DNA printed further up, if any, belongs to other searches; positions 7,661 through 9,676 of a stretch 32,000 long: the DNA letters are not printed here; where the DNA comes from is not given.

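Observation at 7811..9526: Lipid-anchored protein built from three tandem cytochrome-P460/c'-beta-like domains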

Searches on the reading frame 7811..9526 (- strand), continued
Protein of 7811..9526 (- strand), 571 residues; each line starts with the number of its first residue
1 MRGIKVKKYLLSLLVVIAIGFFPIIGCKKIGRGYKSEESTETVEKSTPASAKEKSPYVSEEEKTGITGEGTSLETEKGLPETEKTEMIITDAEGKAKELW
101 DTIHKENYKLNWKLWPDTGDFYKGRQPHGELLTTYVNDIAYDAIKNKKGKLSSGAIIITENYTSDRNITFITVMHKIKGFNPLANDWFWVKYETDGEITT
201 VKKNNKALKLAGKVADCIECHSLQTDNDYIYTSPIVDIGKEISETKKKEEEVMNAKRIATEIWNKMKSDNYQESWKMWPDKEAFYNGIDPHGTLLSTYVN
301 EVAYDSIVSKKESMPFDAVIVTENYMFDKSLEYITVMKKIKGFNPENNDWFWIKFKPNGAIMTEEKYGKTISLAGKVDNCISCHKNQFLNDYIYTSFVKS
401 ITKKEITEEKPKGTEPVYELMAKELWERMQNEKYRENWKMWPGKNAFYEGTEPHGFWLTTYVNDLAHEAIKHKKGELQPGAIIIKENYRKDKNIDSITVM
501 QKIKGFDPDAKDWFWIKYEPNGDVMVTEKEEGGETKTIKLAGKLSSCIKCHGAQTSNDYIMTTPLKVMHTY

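Call 53: search_protein_families(library=pfam, proteins=[L007:2154-2801:+, L007:3231-4502:+, L007:7107-8348:-, L007:8348-9178:-, L007:9141-10088:-, L005:2929-3843:+, L005:1392-2765:+], max_evalue=0.001)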
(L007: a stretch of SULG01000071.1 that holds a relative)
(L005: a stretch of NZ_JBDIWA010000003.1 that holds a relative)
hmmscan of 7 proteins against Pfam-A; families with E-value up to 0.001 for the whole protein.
L007:2154-2801:+ (215 aa): 1 family
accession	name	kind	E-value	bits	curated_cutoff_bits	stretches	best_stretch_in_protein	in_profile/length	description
PF03843.18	Slp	-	1.4e-42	145.1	22.5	1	34-184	2-150/153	Outer membrane lipoprotein Slp family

L007:3231-4502:+ (423 aa): 3 families
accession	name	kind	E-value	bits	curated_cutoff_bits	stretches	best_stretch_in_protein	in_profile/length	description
PF16491.10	Peptidase_M48_N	-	4e-49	167.3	27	1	27-204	2-179/179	CAAX prenyl protease N-terminal, five membrane helices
PF01435.24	Peptidase_M48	-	1.2e-36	126.7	20.3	1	208-412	2-184/186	Peptidase family M48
PF05569.17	Peptidase_M56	-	0.00099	18.8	31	0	173-292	101-214/296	BlaR1 peptidase M56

L007:7107-8348:- (413 aa): 1 family
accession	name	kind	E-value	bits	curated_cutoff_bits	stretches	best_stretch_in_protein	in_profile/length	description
PF00149.33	Metallophos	-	2.6e-11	44.8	21.5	1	57-302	18-191/191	Calcineurin-like phosphoesterase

L007:8348-9178:- (276 aa): 42 families (the best 25 are shown)
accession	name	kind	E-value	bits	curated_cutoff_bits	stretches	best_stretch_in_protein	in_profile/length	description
PF13414.12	TPR_11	-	1.6e-62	207.4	26.8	6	113-151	3-41/42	TPR repeat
PF00515.34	TPR_1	-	7.5e-62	203.2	27.8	5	207-239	2-34/34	Tetratricopeptide repeat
PF13431.12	TPR_17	-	3.6e-54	177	24.4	6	93-124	2-33/34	Tetratricopeptide repeat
PF07719.23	TPR_2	-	5e-53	173.3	27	5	207-239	2-34/34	Tetratricopeptide repeat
PF13181.12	TPR_8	-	2.3e-47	155.5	25.7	5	207-239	2-34/34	Tetratricopeptide repeat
PF13432.12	TPR_16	-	6.7e-38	129.2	32.7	5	115-169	8-62/65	Tetratricopeptide repeat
PF14559.12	TPR_19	-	7.5e-38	129.1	25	6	117-170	4-57/68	Tetratricopeptide repeat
PF13424.12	TPR_12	-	1.5e-32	112.1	30.1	3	105-167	4-74/77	Tetratricopeptide repeat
PF13176.12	TPR_7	-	1.8e-26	90.3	27.9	1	208-236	1-29/36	Tetratricopeptide repeat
PF13174.12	TPR_6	-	6.3e-25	86.5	26.3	2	208-238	2-32/33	Tetratricopeptide repeat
PF13428.12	TPR_14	-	1.8e-24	84.1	23.5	2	106-145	3-42/44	Tetratricopeptide repeat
PF13374.12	TPR_10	-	7.7e-21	73.9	27.5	1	106-133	4-31/42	Tetratricopeptide repeat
PF23914.1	TPR_CcmH_CycH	-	6.5e-17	62.3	42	2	174-274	52-155/158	Cytochrome c-type biogenesis protein H TPR domain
PF13371.12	TPR_9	-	3.5e-16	59.4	35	1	180-243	3-66/73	Tetratricopeptide repeat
PF14561.12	TPR_20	-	3.6e-14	53.3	25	0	123-174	7-58/90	Tetratricopeptide repeat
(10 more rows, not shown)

L007:9141-10088:- (315 aa): 0 families

L005:2929-3843:+ (304 aa): 1 family
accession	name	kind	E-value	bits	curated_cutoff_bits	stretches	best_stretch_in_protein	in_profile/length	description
PF01226.23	Form_Nir_trans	-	3.4e-68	230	34.6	1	23-284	2-240/240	Formate/nitrite transporter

L005:1392-2765:+ (457 aa): 10 families
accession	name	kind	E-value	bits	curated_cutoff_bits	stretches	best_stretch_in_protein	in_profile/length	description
PF00158.32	Sigma54_activat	-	3.3e-68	229.1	20.2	1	144-310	1-167/168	Sigma-54 interaction domain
PF00072.30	Response_reg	-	3.5e-26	92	30.2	1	6-115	1-110/111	Response regulator receiver domain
PF25601.1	AAA_lid_14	-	3.2e-23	81.8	27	1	316-391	1-76/87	AAA+ ATPase lid domain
PF14532.12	Sigma54_activ_2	-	4.8e-19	69.4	25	1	145-315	1-138/138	Sigma-54 interaction domain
PF07728.20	AAA_5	-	5e-08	33.5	22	1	167-287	1-124/139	AAA domain (dynein-related subfamily)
PF00004.35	AAA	-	1.7e-05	25.7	21.2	1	168-286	1-110/131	ATPase family associated with various cellular activities (AAA)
PF13191.12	AAA_16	-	3.7e-05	24.7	32.6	1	144-220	2-85/167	AAA ATPase domain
PF20030.5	bpMoxR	-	6.4e-05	22.5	27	1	153-308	19-167/205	MoxR domain in the MoxR-vWA-beta-propeller ternary systems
PF06490.17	FleQ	-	0.00016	22.4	22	1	5-107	1-95/108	Flagellar regulatory protein FleQ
PF07724.20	AAA_2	-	0.00036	21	27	0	167-294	5-133/166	AAA domain (Cdc48 subfamily)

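Call 54: predict_structure(alignment_id=A3)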
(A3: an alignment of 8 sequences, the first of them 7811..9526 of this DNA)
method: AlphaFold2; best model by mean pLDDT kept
length: 571 residues; sequences in the alignment: 8
mean_pLDDT: 65.5   pTM: 0.35
mean pLDDT of the five models: 65.5, 64.8, 63.6, 60.4, 58.0
residues with pLDDT >= 90: 57; 70-90: 253; 50-70: 105; < 50: 156
segments of 3 or more residues with pLDDT < 50: 1-90, 218-220, 222-245, 365-369, 395-416, 554-557, 567-571
pLDDT, mean of each block of 10 residues (from residue 1): 32 33 25 22 24 25 23 25 29 82 89 82 69 89 73 86 86 82 70 84 66 57 43 33 49 76 91 89 71 80 87 84 80 87 78 85 58 67 53 42 22 46 85 90 84 81 86 75 90 90 73 85 81 70 70 55 46 27
secondary structure, 60 per line:
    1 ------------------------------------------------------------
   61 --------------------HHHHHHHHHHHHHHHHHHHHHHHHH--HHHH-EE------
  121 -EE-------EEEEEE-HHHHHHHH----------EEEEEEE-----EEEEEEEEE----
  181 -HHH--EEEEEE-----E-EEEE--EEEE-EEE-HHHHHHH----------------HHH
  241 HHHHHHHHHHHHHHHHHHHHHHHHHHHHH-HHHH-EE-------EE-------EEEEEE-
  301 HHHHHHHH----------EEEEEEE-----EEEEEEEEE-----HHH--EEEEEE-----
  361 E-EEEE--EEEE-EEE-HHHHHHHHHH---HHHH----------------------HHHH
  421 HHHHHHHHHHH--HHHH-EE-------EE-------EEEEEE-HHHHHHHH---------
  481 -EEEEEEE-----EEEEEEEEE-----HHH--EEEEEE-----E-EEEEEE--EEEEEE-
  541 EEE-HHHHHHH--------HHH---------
elements in order: H81-105 H108-111 E131-136 H138-145 E156-162 E168-176 E187-192 E200-203 E206-209 E211-213 H215-221 H238-269 H271-274 E294-299 H301-308 E319-325 E331-339 E350-355 E363-366 E369-372 E374-376 H378-387 H391-394 H417-431 H434-437 E457-462 H464-471 E482-488 E494-502 E513-518 E526-531 E534-539 E541-543 H545-551

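Call 63: list_cluster_members(proteins=[window:7811-9526:-, window:7436-7798:-, window:6477-7433:-, window:5332-6291:-])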
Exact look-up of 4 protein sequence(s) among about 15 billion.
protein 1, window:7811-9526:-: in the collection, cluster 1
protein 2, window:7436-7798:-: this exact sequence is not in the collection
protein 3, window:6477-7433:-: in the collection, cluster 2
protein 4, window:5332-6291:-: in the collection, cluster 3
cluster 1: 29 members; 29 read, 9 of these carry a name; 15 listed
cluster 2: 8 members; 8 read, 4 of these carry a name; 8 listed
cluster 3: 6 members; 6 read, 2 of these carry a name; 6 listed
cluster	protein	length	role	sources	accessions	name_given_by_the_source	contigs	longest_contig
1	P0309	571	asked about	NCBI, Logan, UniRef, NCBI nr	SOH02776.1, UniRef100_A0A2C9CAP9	hypothetical protein KSMBR1_0260 [Candidatus Kuenenia stuttgartiensis] | Cytochrome P460 domain-containing protein n=1 Tax=Kuenenia stuttgartiensis TaxID=174633 ...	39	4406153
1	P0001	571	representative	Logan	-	-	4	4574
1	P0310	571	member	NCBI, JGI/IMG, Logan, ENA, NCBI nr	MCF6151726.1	MAG: heme protein [Candidatus Kuenenia stuttgartiensis] | heme protein [Candidatus Kuenenia stuttgartiensis]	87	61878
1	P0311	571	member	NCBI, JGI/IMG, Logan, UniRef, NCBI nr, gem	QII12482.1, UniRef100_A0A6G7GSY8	hypothetical protein KsCSTR_31030 [Candidatus Kuenenia stuttgartiensis] | hypothetical protein | Cytochrome P460 domain-containing protein n=1 Tax=Kuenenia stuttgartiensis TaxID=174633 ...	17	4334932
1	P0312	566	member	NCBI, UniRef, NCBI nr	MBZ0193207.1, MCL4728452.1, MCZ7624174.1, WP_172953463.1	MAG: cytochrome P460 family protein [Candidatus Kuenenia stuttgartiensis] | cytochrome P460 family protein n=1 Tax=Candidatus Kuenenia TaxID=380738 ... | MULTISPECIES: cytochrome P460 family protein [Kuenenia]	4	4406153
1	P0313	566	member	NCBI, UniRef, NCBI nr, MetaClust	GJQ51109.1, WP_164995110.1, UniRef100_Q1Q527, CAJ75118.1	cytochrome P460 family protein [Candidatus Kuenenia stuttgartiensis] | Cytochrome P460 domain-containing protein n=1 Tax=Kuenenia stuttgartiensis TaxID=174633 ... | status=active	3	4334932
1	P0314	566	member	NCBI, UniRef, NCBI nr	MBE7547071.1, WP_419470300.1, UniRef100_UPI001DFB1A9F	MAG: cytochrome P460 family protein [Planctomycetia bacterium] | cytochrome P460 family protein n=1 Tax=Candidatus Kuenenia sp. TaxID=2499824 ... | cytochrome P460 family protein [Planctomycetia bacterium]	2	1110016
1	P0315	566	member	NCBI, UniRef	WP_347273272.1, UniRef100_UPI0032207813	cytochrome P460 family protein [Candidatus Kuenenia sp.] | cytochrome P460 family protein n=1 Tax=Candidatus Kuenenia sp. TaxID=2499824 ...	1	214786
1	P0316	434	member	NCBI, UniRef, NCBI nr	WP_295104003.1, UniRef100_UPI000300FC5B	cytochrome P460 family protein [uncultured Candidatus Kuenenia sp.] | cytochrome P460 family protein n=1 Tax=uncultured Candidatus Kuenenia sp. TaxID=1048336 ...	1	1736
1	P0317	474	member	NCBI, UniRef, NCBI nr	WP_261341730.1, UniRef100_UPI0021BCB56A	cytochrome P460 family protein [Candidatus Kuenenia stuttgartensis] | cytochrome P460 family protein n=1 Tax=Kuenenia stuttgartiensis TaxID=174633 ... | cytochrome P460 family protein [Candidatus Kuenenia stuttgartiensis]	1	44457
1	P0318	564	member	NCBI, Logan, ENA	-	-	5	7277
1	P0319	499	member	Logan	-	-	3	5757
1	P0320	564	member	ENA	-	-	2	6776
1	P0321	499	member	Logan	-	-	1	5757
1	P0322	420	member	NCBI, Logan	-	-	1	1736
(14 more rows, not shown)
